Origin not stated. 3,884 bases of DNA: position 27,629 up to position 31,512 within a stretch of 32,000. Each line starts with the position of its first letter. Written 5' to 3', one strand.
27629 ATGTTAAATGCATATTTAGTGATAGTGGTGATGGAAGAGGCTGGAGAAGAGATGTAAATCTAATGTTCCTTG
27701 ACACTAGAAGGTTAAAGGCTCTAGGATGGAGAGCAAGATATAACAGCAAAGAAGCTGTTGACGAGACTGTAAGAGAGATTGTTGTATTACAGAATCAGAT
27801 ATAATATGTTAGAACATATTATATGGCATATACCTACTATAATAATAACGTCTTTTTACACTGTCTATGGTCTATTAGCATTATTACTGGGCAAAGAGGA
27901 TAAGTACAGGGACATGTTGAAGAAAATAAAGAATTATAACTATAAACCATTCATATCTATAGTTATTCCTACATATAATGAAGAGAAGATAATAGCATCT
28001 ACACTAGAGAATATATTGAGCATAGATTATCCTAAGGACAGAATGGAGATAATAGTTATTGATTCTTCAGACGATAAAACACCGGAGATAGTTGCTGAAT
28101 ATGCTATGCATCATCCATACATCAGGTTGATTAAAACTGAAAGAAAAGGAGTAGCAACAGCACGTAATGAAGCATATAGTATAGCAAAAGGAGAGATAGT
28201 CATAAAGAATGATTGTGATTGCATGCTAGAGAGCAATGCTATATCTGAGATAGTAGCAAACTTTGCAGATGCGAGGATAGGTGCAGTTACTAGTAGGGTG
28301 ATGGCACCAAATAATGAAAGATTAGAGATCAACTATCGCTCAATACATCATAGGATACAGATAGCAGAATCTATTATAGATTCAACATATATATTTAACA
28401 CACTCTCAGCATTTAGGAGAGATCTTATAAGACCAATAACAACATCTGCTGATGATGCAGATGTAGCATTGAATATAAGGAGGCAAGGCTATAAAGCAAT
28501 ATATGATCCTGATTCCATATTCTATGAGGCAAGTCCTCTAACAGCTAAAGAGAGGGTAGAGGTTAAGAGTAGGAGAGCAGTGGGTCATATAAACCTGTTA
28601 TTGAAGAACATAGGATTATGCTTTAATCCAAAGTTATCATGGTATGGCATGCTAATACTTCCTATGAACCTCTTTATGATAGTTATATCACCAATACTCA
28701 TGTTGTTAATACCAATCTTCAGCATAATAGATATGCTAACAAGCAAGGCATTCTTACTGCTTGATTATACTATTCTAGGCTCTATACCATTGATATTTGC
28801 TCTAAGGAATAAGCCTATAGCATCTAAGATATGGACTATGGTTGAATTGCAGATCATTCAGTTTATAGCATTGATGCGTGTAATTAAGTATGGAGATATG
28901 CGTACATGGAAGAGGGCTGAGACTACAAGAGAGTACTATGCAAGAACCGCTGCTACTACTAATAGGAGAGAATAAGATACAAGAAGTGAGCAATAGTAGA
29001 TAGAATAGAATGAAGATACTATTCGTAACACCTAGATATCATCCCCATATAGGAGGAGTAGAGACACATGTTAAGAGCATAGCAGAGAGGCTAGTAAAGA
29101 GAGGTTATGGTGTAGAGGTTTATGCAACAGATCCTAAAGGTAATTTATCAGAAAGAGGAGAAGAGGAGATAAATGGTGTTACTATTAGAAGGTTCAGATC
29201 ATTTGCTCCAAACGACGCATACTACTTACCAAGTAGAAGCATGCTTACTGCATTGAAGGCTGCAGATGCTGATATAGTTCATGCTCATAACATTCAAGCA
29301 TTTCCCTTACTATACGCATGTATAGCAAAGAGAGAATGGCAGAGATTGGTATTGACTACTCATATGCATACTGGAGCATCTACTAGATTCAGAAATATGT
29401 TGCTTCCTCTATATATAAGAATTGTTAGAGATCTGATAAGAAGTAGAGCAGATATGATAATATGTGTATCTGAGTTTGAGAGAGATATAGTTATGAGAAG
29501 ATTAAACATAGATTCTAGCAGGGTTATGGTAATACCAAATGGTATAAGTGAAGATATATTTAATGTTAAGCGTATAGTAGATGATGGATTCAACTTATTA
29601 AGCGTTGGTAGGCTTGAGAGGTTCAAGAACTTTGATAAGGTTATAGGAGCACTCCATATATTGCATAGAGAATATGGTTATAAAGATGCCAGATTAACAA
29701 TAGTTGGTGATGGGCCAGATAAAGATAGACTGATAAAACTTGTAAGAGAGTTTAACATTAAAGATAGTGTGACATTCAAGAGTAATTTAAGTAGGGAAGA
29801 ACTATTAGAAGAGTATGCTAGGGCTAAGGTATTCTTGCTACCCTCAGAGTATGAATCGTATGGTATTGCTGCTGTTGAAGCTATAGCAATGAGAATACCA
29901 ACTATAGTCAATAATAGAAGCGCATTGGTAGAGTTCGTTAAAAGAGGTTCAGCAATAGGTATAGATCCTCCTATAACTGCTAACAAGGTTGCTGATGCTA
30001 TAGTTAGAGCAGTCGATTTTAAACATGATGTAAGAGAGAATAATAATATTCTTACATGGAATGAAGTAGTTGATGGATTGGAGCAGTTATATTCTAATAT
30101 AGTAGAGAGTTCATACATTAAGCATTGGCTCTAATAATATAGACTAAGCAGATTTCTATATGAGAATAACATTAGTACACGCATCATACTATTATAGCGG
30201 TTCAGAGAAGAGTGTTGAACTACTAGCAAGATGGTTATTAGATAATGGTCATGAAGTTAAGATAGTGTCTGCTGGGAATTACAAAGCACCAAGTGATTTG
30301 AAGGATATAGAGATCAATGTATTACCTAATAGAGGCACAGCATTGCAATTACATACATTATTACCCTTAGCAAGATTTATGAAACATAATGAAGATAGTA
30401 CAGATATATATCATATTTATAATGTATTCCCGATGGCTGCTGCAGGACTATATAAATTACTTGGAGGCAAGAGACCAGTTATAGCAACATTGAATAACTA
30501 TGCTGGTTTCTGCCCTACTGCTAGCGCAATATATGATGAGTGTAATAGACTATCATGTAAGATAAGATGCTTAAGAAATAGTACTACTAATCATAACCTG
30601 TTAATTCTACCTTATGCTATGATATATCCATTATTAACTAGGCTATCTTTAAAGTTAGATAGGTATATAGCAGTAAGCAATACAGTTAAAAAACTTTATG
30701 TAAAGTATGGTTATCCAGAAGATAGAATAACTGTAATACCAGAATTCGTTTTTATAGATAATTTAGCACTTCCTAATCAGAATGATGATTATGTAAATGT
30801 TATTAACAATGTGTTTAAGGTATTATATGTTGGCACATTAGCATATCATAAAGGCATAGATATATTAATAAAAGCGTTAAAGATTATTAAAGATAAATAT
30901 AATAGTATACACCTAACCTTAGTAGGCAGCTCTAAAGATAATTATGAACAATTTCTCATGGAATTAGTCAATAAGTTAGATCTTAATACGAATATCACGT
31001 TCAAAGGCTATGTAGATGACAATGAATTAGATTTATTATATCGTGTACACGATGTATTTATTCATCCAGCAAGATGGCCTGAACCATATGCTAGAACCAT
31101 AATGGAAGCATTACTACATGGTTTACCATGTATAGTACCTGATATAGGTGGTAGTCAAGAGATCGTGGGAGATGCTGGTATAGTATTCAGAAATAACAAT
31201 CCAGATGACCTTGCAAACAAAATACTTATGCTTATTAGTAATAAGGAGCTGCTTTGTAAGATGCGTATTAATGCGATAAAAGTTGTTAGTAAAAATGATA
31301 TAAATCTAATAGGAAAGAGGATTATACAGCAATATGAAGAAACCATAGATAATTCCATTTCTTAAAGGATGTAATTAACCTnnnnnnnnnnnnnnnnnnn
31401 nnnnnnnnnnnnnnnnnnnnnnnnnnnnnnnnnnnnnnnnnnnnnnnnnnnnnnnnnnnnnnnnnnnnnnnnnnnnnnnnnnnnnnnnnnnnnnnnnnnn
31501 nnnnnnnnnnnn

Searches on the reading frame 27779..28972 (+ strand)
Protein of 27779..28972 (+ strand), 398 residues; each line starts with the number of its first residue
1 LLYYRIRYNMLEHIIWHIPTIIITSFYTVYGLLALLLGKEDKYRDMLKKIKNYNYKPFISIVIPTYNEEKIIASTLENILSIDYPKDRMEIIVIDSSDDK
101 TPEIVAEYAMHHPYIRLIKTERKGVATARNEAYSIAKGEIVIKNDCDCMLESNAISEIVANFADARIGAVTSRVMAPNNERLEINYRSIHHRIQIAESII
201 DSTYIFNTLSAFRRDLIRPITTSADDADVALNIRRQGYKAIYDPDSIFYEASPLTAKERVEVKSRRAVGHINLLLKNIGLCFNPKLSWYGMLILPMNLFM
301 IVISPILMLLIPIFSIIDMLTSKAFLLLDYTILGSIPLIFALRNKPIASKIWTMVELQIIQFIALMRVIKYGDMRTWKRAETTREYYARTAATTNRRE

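Call 12: search_protein_families(library=pfam, proteins=[window:27779-28972:+], max_evalue=0.001)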
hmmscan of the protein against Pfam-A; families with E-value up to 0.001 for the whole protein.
window:27779-28972:+ (398 aa): 5 families
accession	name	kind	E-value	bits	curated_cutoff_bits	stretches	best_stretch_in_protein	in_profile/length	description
PF00535.33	Glycos_transf_2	-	1.6e-25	90.4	23.3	1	60-217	1-164/168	Glycosyl transferase family 2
PF13641.12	Glyco_tranf_2_3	-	8.9e-17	62.3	27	1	59-265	3-226/230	Glycosyltransferase like family 2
PF13632.12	Glyco_trans_2_3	-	2.2e-08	34.6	27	1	145-312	6-189/198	Glycosyl transferase family group 2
PF10111.15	Glyco_tranf_2_2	-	1.7e-05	24.9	27.3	1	60-158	1-102/276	Glycosyltransferase like family 2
PF13506.12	Glyco_transf_21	-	0.00024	21.1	21.7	0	131-181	24-74/174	Glycosyl transferase family 21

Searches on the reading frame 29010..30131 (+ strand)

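Call 12: search_protein_families(library=pfam, proteins=[window:29010-30131:+], max_evalue=0.001)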
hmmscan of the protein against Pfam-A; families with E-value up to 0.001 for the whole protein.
window:29010-30131:+ (374 aa): 6 families
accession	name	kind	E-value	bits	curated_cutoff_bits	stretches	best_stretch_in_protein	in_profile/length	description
PF00534.26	Glycos_transf_1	-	1.2e-30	106.8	26.4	1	181-335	3-156/172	Glycosyl transferases group 1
PF13439.12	Glyco_transf_4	-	2.4e-30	106.2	28.5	1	14-181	1-168/170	Glycosyltransferase Family 4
PF13692.12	Glyco_trans_1_4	-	9.6e-22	78.2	27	1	195-334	3-139/142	Glycosyl transferases group 1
PF13579.12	Glyco_trans_4_4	-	6.6e-21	75.7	29.7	1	15-178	1-158/158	Glycosyl transferase 4-like domain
PF20706.3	GT4-conflict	-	7.9e-17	61.7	26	1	5-318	2-324/385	Family 4 Glycosyltransferase in conflict systems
PF13477.12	Glyco_trans_4_2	-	5.2e-07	30.4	23.4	1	18-154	10-139/139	Glycosyl transferase 4-like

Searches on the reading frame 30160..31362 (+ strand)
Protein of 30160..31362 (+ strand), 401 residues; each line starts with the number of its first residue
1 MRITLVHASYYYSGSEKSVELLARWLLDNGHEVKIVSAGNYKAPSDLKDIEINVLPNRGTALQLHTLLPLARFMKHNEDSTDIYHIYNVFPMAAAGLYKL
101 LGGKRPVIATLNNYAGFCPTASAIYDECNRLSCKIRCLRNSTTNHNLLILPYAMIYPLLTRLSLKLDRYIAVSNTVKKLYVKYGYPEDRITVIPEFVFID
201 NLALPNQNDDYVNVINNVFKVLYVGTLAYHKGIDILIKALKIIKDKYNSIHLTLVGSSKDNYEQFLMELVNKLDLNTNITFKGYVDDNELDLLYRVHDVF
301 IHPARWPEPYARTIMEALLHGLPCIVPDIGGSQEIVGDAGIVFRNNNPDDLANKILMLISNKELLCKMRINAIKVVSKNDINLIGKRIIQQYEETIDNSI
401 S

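Call 12: search_protein_families(library=pfam, proteins=[window:30160-31362:+], max_evalue=0.001)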
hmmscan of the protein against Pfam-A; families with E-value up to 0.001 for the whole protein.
window:30160-31362:+ (401 aa): 5 families
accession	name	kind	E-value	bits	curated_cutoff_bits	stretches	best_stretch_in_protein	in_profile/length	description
PF00534.26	Glycos_transf_1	-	1.2e-34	119.8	26.4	1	217-374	14-171/172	Glycosyl transferases group 1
PF13692.12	Glyco_trans_1_4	-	1.2e-28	100.5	27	1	220-361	3-142/142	Glycosyl transferases group 1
PF13439.12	Glyco_transf_4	-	7.4e-18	65.6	28.5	1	13-197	2-166/170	Glycosyltransferase Family 4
PF13579.12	Glyco_trans_4_4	-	1.5e-08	35.6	29.7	1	14-194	2-156/158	Glycosyl transferase 4-like domain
PF20706.3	GT4-conflict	-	1.4e-07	31.3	26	1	216-337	195-321/385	Family 4 Glycosyltransferase in conflict systems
